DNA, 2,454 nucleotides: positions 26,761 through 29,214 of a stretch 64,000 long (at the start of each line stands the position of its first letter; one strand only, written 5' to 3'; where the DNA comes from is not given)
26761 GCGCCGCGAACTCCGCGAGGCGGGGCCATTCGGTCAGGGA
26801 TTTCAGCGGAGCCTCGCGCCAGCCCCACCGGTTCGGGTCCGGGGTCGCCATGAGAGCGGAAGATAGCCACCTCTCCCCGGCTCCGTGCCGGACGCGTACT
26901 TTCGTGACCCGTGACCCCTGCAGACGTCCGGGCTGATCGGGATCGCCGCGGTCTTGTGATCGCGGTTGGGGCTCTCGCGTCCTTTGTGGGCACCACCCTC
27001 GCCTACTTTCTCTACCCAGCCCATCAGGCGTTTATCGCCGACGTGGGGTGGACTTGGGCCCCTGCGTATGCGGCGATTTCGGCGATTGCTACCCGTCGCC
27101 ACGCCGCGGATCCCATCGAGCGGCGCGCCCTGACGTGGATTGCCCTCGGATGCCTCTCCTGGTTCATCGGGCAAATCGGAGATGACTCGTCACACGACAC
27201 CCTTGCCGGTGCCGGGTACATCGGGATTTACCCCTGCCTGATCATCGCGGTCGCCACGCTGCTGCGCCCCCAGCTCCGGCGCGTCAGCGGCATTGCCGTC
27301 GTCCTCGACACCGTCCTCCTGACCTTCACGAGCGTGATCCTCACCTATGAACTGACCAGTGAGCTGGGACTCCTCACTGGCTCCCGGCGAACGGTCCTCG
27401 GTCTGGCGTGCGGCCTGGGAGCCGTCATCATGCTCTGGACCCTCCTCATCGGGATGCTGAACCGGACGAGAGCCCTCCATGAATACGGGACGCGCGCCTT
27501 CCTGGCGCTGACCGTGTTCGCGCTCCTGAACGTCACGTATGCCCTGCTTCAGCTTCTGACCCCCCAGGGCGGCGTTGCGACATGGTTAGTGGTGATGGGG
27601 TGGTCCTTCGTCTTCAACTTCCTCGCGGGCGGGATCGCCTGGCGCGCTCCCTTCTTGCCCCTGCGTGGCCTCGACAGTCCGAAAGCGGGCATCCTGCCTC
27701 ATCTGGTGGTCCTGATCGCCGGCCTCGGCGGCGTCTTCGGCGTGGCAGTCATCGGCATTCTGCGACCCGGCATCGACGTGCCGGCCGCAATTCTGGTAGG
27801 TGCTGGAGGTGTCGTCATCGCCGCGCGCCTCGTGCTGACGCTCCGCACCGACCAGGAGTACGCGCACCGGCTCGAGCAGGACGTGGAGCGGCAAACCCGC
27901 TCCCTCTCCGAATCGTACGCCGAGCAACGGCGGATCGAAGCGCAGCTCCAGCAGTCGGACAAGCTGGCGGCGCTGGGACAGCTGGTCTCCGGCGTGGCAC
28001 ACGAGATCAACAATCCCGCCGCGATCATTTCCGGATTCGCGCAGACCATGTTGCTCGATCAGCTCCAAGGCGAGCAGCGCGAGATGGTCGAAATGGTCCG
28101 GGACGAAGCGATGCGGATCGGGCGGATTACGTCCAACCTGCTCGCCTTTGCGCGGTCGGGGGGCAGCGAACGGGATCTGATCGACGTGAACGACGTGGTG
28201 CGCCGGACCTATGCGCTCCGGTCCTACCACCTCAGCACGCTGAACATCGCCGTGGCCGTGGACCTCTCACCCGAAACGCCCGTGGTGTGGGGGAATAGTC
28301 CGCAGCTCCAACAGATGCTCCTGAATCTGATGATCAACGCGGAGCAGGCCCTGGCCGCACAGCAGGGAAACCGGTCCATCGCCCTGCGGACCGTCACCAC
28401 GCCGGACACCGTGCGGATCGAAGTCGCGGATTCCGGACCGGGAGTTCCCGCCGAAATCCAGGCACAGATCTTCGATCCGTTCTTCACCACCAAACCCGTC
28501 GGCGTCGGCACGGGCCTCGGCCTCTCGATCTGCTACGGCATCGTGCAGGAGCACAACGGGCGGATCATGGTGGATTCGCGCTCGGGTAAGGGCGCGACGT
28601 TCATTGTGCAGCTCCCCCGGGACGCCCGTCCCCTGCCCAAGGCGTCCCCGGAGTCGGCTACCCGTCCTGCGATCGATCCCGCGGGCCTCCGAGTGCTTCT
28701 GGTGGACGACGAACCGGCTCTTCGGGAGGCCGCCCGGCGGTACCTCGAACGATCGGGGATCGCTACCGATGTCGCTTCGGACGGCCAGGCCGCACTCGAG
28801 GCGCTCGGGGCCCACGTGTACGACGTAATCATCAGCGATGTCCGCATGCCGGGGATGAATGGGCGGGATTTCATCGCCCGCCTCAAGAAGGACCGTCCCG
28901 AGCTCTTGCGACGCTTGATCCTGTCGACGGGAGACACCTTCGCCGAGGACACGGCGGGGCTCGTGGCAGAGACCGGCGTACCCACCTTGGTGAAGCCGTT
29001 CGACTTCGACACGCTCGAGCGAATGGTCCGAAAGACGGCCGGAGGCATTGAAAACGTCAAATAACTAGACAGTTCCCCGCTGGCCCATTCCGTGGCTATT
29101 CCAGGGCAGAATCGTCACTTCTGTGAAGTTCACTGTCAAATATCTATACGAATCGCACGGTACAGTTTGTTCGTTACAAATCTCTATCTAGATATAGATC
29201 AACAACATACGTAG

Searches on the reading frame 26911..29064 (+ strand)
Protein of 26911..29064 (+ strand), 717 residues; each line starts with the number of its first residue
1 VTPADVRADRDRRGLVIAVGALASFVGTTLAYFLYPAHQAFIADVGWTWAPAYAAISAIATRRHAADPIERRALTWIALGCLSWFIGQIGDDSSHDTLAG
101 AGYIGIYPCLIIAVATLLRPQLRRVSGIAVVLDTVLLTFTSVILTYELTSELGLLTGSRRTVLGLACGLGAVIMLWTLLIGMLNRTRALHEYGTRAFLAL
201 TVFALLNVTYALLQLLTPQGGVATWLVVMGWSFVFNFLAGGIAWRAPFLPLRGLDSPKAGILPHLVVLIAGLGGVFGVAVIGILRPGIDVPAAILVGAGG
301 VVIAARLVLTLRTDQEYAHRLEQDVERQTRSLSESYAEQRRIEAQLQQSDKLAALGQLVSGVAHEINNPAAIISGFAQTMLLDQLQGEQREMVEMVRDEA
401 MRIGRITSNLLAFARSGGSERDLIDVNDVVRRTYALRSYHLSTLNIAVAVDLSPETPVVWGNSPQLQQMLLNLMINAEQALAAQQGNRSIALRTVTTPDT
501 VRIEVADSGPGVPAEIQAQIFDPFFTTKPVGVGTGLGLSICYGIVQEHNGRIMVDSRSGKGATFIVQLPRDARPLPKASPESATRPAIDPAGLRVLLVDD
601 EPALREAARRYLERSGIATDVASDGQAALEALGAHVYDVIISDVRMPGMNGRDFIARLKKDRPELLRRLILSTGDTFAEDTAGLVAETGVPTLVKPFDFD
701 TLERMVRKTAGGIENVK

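Call 23: search_protein_families(library=pfam, proteins=[window:26911-29064:+], max_evalue=1)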
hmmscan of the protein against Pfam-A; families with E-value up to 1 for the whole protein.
window:26911-29064:+ (717 aa): 7 families
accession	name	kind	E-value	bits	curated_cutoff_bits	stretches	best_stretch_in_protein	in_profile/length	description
PF02518.31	HATPase_c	-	1.2e-24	87.3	26.4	1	462-571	2-110/111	Histidine kinase-, DNA gyrase B-, and HSP90-like ATPase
PF00072.30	Response_reg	-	3e-21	76.1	30.2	1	595-706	1-110/111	Response regulator receiver domain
PF00512.31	HisKA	-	7.6e-13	48.7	26.9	1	355-416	2-63/66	His Kinase A (phospho-acceptor) domain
PF13581.12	HATPase_c_2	-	0.023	15.1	27.4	1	487-548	53-112/127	Histidine kinase-like ATPase domain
PF14501.12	HATPase_c_5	-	0.056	13.8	22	1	466-559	6-93/102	GHKL domain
PF24896.1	Receiver_CRE1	-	0.057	14.1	27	1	592-634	6-48/136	AHK4/CRE1/WOL first receiver domain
PF11143.13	DUF2919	-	0.62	10.8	27.2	0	162-234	57-132/146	Protein of unknown function (DUF2919)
